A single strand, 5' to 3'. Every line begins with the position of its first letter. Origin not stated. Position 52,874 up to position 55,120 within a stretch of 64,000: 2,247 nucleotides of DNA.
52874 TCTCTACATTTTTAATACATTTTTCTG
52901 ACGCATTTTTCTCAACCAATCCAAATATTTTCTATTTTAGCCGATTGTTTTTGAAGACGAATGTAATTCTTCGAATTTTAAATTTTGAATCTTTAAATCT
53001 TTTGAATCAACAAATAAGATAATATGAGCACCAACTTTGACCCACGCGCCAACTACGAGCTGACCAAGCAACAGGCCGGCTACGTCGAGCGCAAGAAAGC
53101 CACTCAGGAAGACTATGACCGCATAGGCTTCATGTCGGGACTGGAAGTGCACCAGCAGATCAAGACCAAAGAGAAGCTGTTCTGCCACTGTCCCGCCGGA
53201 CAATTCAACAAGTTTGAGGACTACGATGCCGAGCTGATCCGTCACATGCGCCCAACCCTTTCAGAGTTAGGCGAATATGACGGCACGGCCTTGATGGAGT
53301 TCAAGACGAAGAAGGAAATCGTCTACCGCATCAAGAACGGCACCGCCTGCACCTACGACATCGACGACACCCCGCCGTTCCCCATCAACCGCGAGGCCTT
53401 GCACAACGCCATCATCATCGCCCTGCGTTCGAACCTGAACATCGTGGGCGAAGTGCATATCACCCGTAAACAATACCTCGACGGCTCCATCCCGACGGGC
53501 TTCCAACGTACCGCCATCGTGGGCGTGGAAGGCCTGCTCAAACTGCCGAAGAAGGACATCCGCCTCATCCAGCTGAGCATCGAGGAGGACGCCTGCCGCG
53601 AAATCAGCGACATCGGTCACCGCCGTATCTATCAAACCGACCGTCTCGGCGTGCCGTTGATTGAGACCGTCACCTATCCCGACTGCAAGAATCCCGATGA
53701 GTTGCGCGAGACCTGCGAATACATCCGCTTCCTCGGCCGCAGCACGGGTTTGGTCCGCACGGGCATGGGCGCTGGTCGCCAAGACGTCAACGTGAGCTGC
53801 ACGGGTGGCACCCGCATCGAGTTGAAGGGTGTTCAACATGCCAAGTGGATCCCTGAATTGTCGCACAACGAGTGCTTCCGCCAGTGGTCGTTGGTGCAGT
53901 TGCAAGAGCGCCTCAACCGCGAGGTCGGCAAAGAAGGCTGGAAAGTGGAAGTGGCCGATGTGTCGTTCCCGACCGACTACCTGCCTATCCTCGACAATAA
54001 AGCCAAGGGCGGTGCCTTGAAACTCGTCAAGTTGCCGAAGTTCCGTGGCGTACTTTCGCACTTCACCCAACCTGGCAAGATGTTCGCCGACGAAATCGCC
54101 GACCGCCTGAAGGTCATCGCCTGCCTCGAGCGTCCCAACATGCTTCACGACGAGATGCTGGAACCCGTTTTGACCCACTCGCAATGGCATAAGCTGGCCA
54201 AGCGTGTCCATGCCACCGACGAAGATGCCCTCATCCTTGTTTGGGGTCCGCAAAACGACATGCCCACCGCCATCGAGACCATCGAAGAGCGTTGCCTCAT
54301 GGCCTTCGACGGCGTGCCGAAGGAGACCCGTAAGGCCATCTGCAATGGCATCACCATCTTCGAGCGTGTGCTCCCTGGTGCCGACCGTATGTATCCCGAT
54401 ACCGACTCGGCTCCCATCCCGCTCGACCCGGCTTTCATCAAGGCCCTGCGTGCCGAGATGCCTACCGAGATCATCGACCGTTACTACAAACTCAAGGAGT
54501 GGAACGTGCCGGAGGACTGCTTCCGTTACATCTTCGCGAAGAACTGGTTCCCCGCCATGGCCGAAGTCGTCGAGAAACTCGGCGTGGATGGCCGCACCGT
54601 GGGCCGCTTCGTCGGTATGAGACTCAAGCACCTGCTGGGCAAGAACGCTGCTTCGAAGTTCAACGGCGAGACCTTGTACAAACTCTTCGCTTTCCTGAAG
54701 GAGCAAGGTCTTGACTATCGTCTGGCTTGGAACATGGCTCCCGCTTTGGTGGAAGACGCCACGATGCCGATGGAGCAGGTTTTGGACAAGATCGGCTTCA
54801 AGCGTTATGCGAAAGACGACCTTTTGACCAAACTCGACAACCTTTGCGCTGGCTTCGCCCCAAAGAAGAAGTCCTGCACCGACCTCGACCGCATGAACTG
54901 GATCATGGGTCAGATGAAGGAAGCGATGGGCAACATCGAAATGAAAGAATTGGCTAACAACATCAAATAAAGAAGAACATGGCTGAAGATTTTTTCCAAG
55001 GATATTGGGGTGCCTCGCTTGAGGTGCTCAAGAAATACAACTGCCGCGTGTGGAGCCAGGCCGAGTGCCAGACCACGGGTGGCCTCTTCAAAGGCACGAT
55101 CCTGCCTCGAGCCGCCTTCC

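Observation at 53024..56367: Archaeal-type GatE-GatD amidotransferase pair in a Bacteroidota genome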

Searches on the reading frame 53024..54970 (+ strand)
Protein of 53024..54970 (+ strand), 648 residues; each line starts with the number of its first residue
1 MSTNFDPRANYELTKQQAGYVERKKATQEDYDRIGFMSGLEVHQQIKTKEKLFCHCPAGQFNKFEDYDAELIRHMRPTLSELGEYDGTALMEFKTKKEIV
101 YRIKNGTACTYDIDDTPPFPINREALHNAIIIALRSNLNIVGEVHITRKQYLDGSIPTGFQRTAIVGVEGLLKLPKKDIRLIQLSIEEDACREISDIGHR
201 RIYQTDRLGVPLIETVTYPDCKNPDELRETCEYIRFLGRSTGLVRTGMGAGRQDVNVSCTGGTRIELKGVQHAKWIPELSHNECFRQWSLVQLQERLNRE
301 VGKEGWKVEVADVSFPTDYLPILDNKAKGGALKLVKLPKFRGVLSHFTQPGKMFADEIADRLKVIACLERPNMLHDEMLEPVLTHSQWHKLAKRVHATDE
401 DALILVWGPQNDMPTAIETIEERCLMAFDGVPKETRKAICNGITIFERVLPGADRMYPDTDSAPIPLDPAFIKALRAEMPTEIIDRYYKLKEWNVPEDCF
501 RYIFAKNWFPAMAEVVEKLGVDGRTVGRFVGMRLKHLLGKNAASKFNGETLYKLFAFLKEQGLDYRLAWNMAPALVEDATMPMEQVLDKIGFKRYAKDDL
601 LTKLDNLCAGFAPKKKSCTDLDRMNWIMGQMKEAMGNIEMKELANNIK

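Call 3: search_protein_families(library=pfam, proteins=[window:53024-54970:+])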
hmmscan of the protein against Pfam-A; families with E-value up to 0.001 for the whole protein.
window:53024-54970:+ (648 aa): 2 families
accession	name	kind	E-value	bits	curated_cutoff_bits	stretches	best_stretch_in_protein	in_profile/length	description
PF02934.20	GatB_N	-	4.3e-44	151.2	23.4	1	38-472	3-276/277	GatB/GatE catalytic domain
PF02938.19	GAD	-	0.00019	22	23.4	1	327-411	6-89/95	GAD domain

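Call 4: search_protein_families(library=ncbifam, proteins=[window:53024-54970:+])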
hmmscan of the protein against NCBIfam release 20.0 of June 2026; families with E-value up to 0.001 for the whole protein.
window:53024-54970:+ (648 aa): 8 families
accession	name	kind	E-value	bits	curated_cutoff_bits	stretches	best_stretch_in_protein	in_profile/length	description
NF003107.0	PRK04028.1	equivalog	7.6e-130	434.2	456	1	28-644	3-617/630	Glu-tRNA(Gln) amidotransferase subunit GatE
TIGR00134.1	gatE_arch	equivalog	1.9e-113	379.8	319.55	1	30-603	3-570/622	Glu-tRNA(Gln) amidotransferase subunit GatE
NF004012.0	PRK05477.1-2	equivalog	5.1e-33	114.5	338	2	121-300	53-250/481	Asp-tRNA(Asn)/Glu-tRNA(Gln) amidotransferase subunit GatB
TIGR00133.1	gatB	equivalog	1.4e-30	106.3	314.8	1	105-301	36-252/481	Asp-tRNA(Asn)/Glu-tRNA(Gln) amidotransferase subunit GatB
NF004014.0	PRK05477.1-4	equivalog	1.3e-23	83.5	414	1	120-296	49-242/475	Asp-tRNA(Asn)/Glu-tRNA(Gln) amidotransferase subunit GatB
NF004015.0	PRK05477.1-5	equivalog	1e-19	70.6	628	1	121-298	63-257/488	Asp-tRNA(Asn)/Glu-tRNA(Gln) amidotransferase subunit GatB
NF004011.1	PRK05477.1-1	equivalog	6.6e-17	61.4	680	1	121-273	51-218/475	Asp-tRNA(Asn)/Glu-tRNA(Gln) amidotransferase subunit GatB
NF004013.0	PRK05477.1-3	equivalog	1.3e-12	47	653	1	121-297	65-269/501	Asp-tRNA(Asn)/Glu-tRNA(Gln) amidotransferase subunit GatB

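Call 5: search_solved_structures(query=window:53024-54970:+, show_alignments=1)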
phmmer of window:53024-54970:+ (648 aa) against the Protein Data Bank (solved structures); distinct sequences matched with E-value up to 0.001: 8.
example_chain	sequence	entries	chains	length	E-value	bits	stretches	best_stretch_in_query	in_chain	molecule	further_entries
2d6f_C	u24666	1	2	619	2.3e-82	280.6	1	30-604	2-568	Glutamyl-tRNA(Gln) amidotransferase subunit E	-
1zq1_C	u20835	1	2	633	9.7e-81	275.3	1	30-494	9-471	Glutamyl-tRNA(Gln) amidotransferase subunit E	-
3h0l_B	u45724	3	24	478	1.1e-19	73.6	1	120-292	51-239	Aspartyl/glutamyl-tRNA(Asn/Gln) amidotransferase subunit B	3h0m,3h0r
3al0_B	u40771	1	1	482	9e-19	70.5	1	119-306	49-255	Aspartyl/glutamyl-tRNA(Asn/Gln) amidotransferase subunit B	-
3kfu_F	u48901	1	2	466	2.8e-16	62.3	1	118-299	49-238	Aspartyl/glutamyl-tRNA(Asn/Gln) amidotransferase subunit B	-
2df4_B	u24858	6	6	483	3.9e-12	48.6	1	121-275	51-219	Aspartyl/glutamyl-tRNA(Asn/Gln) amidotransferase subunit B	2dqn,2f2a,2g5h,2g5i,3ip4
4n0h_B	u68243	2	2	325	4.1e-09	38.6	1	116-296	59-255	Glutamyl-tRNA(Gln) amidotransferase subunit B, mitochondrial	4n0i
4wj3_B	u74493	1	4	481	1.7e-08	36.6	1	119-292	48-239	Aspartyl/glutamyl-tRNA(Asn/Gln) amidotransferase subunit B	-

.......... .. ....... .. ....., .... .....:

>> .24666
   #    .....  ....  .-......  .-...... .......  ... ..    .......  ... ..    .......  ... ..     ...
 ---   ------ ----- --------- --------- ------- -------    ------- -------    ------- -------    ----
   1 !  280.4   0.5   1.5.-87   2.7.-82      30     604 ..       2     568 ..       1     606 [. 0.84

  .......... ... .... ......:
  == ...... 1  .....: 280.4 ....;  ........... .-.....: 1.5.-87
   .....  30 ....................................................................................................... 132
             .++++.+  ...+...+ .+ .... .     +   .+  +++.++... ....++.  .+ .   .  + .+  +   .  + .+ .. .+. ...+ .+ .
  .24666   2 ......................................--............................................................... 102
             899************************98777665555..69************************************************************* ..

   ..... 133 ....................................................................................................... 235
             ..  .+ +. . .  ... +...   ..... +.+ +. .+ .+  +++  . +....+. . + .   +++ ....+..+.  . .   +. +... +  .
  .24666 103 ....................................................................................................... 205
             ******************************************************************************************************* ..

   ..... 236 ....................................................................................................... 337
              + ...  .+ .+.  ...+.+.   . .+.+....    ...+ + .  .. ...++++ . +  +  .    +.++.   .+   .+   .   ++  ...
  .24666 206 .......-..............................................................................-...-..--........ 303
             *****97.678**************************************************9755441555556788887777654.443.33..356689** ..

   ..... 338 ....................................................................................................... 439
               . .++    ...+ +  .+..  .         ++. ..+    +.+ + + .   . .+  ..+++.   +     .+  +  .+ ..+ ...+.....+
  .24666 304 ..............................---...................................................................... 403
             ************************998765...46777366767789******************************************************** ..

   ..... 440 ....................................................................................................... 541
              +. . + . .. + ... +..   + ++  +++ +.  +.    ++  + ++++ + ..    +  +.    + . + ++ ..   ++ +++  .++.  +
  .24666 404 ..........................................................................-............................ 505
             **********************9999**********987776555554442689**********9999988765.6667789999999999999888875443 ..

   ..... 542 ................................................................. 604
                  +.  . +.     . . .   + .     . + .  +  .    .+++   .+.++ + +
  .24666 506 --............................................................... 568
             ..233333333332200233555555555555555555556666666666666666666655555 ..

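Call 8: find_homologous_proteins(query=window:53024-54970:+, max_evalue=1e-20)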
Query window:53024-54970:+ (648 aa): 8000 proteins with E <= 1e-20 among 8000 candidates; the best 120 are listed.
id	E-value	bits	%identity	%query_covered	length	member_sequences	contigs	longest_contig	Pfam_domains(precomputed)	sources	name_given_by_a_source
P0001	0.0e+0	1473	96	100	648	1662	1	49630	PF02934.21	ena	-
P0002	0.0e+0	1364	90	100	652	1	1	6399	PF02934.21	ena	-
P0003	0.0e+0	1359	88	100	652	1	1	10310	PF02934.21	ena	-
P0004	0.0e+0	1358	89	100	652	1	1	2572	PF02934.21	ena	-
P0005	0.0e+0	1352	89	100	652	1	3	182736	PF02934.21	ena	-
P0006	0.0e+0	1351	88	100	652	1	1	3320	PF02934.21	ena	-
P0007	0.0e+0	1350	88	100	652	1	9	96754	PF02934.21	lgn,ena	-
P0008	0.0e+0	1334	87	100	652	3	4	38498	PF02934.21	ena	-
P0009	0.0e+0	1329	87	100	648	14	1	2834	PF02934.21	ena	-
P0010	0.0e+0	1324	86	100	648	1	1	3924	PF02934.21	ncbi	-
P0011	0.0e+0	1323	86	100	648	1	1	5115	PF02934.21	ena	-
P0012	0.0e+0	1288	84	100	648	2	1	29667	PF02934.21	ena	-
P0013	0.0e+0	1278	84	100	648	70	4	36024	PF02934.21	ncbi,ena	-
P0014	0.0e+0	1275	84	100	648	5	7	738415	PF02934.21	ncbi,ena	-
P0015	0.0e+0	1270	83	100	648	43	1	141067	PF02934.21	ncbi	-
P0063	0.0e+0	1070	70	100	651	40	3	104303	PF02637.24,PF02934.21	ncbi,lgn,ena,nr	ncbi:MAG TPA: Glu-tRNA(Gln) amidotransferase subunit GatE [Bacteroidetes bacterium]|nr:Glu-tRNA(Gln)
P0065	2.2e-293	993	66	100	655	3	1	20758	PF02637.24,PF02934.21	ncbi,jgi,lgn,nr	ncbi:MAG: Glu-tRNA(Gln) amidotransferase subunit GatE [Lentimicrobiaceae bacterium]|jgi:glutamyl-tRN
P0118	4.0e-269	913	60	100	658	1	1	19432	PF02637.24,PF02934.21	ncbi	-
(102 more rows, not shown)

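Call 13: find_related_loci(query=A1, collection=genome_contigs, flank=10000)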
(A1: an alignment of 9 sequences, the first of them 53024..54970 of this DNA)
Query A1 (648 aa) in genome_contigs; peptide patterns used: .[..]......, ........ (x = any residue, [..] = any of these).
600 stretches matched a pattern (row limit reached: there are more); 593 encode a relative of the query (tblastn E <= 1e-3); the best 80 are kept; 80 distinct loci.
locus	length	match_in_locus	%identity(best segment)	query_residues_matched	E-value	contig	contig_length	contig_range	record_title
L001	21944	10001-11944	99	1-648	0e+0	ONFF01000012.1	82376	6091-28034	uncultured Bacteroidales bacterium isolate RUG245 genome assembly, contig: scaffold_55, whole genome shotgun sequence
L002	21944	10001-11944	99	1-648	0e+0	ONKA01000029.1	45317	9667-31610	uncultured Bacteroidales bacterium isolate RUG382 genome assembly, contig: scaffold_888, whole genome shotgun sequence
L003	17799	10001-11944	98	1-648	0e+0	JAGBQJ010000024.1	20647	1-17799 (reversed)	MAG: Bacteroidales bacterium isolate RGIG9351 Yak_Abomasum-5__c182583, whole genome shotgun sequence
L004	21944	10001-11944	95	1-648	0e+0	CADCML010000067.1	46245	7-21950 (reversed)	MAG: uncultured Bacteroidia bacterium isolate RUG14786 genome assembly, contig: RUG14786_asm_67, whole genome shotgun se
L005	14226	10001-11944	94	1-648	0e+0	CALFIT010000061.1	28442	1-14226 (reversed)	MAG TPA_asm: uncultured Bacteroidales bacterium isolate ERR1278073_bin.13_CONCOCT_v1.1_MAG genome assembly, contig: ERZ8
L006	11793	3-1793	98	52-648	0e+0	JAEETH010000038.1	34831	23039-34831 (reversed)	MAG: Bacteroidales bacterium isolate Tb.RUG.400 NODE_3731_length_34831_cov_9.326101, whole genome shotgun sequence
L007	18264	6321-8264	97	1-648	0e+0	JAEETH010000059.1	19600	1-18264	MAG: Bacteroidales bacterium isolate Tb.RUG.400 NODE_10740_length_19600_cov_11.007498, whole genome shotgun sequence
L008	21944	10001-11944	83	1-648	0e+0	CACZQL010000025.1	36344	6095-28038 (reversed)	MAG: uncultured Bacteroidia bacterium isolate RUG12856 genome assembly, contig: RUG12856_asm_25, whole genome shotgun se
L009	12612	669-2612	82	1-648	0e+0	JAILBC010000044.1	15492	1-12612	MAG: Bacteroidales bacterium isolate RUI549 k141_5058972_flag=0_multi=52.5754_len=15492, whole genome shotgun sequence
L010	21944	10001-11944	82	1-648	0e+0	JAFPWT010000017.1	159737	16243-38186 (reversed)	MAG: Bacteroidales bacterium isolate RGIG1545 Goat_Abomasum-5__c935, whole genome shotgun sequence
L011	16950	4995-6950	79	1-648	0e+0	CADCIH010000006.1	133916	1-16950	MAG: uncultured Bacteroidia bacterium isolate RUG14679 genome assembly, contig: RUG14679_asm_6, whole genome shotgun seq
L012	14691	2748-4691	95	1-648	0e+0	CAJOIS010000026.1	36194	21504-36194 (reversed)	uncultured Bacteroidales bacterium isolate Red_deer_4_mag_37 genome assembly, contig: scaffold_3922, whole genome shotgu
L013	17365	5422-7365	95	1-648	0e+0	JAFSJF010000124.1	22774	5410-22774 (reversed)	MAG: Bacteroidales bacterium isolate RGIG3192 Goat_Reticulum-1__c530741, whole genome shotgun sequence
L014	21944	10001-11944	84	1-648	0e+0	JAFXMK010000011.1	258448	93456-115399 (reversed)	MAG: Bacteroidales bacterium isolate RGIG6547 Sheep_Reticulum-4__c110, whole genome shotgun sequence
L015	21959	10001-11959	64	1-648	0e+0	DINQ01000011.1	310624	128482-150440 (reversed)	MAG TPA_asm: Bacteroidales bacterium UBA5536 UBA5536_contig_404, whole genome shotgun sequence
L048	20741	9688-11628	58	5-647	0e+0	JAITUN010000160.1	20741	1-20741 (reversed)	MAG: Bacteroidales bacterium isolate Spi319_bin22 k119_15754, whole genome shotgun sequence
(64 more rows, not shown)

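Call 22: search_protein_representatives(protein=window:53024-54970:+)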
Query: 648 residues. Proteins with E-value up to 0.001 (for the whole library): 2584; up to 1e-10: 1168; up to 1e-30: 578. The best 150 are listed.
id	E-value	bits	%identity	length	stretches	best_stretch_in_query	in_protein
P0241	2.4e-236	802.6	56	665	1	9-644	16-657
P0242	6.6e-168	576.5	68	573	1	3-382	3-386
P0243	2.3e-166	571.4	52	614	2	12-451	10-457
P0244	6.9e-152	523.6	47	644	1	26-586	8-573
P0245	1.0e-149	516.4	49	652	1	25-538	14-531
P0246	4.6e-148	511.0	50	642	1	28-530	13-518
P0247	1.0e-146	506.5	61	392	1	2-380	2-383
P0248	8.4e-146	503.5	49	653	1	24-517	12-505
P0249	1.8e-139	482.6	47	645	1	31-539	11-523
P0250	4.2e-139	481.4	50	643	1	27-500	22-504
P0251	1.6e-138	479.4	52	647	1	25-470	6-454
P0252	4.3e-138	478.0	48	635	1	28-537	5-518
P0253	1.6e-135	469.6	46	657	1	29-536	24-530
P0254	9.3e-135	467.0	50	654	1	33-492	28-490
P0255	2.0e-134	465.9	51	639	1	27-487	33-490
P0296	1.0e-88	314.9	33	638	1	29-608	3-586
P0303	3.3e-83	296.7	34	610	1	30-599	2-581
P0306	1.6e-82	294.4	36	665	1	28-512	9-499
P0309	2.0e-81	290.8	39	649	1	30-490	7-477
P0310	3.0e-81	290.2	39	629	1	26-476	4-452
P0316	4.1e-79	283.2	39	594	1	38-467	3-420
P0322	2.4e-77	277.3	36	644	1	30-482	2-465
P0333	1.2e-75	271.7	39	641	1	30-469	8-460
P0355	4.7e-72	259.8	36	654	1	29-487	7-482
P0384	5.9e-70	252.9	31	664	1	28-616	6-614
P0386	2.2e-69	251.0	37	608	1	38-518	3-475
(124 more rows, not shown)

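Call 23: list_cluster_members(proteins=[P0241, P0243, P0244, P0245, P0246, P0248, P0249, P0250, P0251, P0252])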
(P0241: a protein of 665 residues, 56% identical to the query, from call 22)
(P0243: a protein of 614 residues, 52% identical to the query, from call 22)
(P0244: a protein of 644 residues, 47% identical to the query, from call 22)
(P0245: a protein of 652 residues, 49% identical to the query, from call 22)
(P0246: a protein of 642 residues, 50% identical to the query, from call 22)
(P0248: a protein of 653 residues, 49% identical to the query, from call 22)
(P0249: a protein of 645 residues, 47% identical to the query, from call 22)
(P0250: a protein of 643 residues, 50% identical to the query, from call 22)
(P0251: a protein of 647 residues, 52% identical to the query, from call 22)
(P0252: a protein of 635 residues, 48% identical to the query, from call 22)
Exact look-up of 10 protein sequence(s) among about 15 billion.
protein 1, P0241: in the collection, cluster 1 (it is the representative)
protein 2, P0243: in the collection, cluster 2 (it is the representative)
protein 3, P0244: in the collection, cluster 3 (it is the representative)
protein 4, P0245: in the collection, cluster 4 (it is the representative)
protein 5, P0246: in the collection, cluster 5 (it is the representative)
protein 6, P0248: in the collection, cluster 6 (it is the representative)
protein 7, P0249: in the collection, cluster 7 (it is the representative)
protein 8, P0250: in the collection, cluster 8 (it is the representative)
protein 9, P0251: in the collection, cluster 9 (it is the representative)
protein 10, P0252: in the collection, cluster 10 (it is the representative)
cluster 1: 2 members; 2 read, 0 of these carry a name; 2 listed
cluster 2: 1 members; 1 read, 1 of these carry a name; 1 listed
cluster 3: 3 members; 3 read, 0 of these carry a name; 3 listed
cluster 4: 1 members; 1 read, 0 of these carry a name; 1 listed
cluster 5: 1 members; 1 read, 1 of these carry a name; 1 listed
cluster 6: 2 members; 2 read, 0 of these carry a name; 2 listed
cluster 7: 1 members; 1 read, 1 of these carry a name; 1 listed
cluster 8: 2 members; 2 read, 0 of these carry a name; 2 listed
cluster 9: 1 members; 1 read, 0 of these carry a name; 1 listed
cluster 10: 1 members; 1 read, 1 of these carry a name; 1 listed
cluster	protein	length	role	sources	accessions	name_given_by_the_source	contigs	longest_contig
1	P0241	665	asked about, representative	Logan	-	-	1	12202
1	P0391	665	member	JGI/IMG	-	-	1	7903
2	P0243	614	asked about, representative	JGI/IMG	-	glutamyl-tRNA(Gln) amidotransferase subunit E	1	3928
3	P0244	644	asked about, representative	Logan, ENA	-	-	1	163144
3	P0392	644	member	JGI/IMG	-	-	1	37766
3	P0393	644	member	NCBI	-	-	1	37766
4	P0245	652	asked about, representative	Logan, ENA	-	-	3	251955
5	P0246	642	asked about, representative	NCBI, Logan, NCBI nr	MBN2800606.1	MAG: Glu-tRNA(Gln) amidotransferase subunit GatE [Deltaproteobacteria bacterium] | Glu-tRNA(Gln) amidotransferase subunit GatE [Deltaproteobacteria bacterium]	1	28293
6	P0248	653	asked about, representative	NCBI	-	-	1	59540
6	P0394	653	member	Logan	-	-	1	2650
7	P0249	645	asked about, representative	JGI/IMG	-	glutamyl-tRNA(Gln) amidotransferase subunit E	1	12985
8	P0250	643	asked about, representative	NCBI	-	-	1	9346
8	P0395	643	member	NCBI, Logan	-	-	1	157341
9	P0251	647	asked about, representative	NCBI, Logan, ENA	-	-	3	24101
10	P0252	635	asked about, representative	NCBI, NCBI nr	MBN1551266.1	Glu-tRNA(Gln) amidotransferase subunit GatE [bacterium] | Glu-tRNA(Gln) amidotransferase subunit GatE [candidate division CSSED10-310 bacterium]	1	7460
